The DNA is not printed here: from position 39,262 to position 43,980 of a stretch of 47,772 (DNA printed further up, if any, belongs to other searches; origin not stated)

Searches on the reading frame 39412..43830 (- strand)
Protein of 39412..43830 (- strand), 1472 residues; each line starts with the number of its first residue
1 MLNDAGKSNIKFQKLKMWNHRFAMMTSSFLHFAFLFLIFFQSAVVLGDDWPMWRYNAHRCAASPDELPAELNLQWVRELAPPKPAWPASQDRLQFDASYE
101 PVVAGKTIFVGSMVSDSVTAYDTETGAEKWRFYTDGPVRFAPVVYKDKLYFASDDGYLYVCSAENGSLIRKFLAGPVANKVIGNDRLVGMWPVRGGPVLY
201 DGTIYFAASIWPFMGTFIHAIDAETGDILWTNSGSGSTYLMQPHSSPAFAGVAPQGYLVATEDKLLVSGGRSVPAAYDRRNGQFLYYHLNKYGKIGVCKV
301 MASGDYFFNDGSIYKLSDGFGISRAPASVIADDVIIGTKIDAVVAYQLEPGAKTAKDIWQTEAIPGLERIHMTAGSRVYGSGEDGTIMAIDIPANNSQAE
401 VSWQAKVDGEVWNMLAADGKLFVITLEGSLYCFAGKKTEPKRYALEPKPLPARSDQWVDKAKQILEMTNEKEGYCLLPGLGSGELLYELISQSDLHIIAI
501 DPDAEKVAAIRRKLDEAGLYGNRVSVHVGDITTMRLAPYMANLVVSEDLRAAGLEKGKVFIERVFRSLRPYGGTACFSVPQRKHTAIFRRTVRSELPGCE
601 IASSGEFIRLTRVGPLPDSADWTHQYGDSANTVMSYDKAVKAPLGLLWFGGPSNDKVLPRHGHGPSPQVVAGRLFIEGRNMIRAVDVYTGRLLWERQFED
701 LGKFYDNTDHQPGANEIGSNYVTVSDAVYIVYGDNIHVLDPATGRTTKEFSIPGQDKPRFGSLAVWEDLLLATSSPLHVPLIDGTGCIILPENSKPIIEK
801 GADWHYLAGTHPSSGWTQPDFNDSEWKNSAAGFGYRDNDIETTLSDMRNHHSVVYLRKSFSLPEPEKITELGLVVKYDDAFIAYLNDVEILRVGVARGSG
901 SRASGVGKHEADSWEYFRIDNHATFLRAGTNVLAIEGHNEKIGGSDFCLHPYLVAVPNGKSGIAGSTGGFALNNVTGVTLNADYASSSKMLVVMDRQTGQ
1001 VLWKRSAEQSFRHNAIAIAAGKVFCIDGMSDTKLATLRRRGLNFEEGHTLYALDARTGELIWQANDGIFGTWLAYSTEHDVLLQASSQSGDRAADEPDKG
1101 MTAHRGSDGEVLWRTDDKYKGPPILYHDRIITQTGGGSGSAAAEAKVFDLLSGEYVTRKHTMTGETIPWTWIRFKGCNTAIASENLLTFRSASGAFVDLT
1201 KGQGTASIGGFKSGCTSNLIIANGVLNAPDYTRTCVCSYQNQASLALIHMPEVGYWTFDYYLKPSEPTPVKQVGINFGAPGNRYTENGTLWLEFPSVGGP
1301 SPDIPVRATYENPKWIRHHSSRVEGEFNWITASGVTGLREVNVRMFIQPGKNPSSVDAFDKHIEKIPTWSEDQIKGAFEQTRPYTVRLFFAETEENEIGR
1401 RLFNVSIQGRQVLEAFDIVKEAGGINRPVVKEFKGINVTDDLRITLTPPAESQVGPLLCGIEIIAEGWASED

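Call 55: search_protein_families(library=pfam, proteins=[window:39412-43830:-], max_evalue=0.00001)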
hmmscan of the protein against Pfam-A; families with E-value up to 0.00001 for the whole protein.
window:39412-43830:- (1472 aa): 5 families
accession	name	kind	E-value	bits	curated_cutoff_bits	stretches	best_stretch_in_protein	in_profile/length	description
PF13360.13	PQQ_2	-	1.7e-30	106.9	27.6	2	94-282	24-189/233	Outer membrane protein assembly factor BamB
PF01011.28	PQQ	-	2e-13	50.4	26.7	0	89-136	41-87/595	Glucose/ethanol/alcohol dehydrogenase, beta-propeller domain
PF13570.13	Beta-prop_ACSF4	-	3.5e-13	50.1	133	1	103-173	59-130/329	Beta-alanine-activating enzyme, beta-propeller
PF11721.14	Malectin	-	5.9e-11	43.1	23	1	1382-1441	75-133/163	Malectin domain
PF13649.12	Methyltransf_25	-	1.3e-07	32.6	27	1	479-572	5-97/97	Methyltransferase domain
